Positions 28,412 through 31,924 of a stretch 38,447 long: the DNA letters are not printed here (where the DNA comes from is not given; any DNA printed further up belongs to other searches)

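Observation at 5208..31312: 12,923-bp perfect direct repeat: N-H-G, S and most of P duplicated in tandem (period 13,182 bp)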

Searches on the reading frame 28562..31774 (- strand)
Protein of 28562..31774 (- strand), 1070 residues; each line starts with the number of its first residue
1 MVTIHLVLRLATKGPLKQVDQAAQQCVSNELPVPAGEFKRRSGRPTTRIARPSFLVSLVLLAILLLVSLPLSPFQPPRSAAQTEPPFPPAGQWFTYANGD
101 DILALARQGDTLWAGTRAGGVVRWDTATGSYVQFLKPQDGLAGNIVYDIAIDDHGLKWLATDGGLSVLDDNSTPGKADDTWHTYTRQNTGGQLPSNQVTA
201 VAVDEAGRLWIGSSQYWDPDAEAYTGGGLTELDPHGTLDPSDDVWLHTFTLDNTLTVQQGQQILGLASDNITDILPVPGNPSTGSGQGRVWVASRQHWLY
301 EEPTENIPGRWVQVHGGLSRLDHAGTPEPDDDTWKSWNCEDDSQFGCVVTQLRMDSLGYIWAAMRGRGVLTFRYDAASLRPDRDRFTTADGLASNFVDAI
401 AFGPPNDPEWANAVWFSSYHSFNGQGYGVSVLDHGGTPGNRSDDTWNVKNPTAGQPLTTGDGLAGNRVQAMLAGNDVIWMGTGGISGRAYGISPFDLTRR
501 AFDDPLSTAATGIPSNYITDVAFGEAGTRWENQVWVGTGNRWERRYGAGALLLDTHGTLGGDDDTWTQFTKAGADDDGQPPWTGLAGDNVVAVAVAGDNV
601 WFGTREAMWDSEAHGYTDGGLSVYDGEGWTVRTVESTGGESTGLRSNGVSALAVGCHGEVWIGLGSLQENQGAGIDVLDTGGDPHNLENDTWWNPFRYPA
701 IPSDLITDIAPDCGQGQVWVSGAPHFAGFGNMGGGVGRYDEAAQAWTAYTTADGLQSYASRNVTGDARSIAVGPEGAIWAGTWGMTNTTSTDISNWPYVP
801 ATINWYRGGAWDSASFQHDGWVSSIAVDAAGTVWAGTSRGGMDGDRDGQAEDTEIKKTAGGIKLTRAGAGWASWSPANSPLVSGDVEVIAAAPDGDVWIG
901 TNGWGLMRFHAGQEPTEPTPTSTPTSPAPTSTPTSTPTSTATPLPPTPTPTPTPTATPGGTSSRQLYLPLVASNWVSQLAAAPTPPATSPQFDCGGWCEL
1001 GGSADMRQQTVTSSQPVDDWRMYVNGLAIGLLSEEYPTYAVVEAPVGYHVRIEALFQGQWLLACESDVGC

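Call 3: search_protein_families(library=pfam, proteins=[window:28562-31774:-])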
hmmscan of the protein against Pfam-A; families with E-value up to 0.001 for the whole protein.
window:28562-31774:- (1070 aa): 1 family
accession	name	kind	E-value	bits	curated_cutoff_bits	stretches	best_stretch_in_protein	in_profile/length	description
PF07494.17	Reg_prop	-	5.8e-19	66.2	20.4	1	193-214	2-23/24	Two component regulator propeller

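Call 35: search_protein_families(library=ncbifam, proteins=[window:28562-31774:-], max_evalue=0.01)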
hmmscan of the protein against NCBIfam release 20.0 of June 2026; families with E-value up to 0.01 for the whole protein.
window:28562-31774:- (1070 aa): 1 family
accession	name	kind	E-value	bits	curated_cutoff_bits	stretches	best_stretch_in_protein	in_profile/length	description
NF052228.1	T9SS_PorZ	equivalog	1.3e-11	43.7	260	1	110-213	491-605/757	type IX secretion system anionic LPS delivery protein PorZ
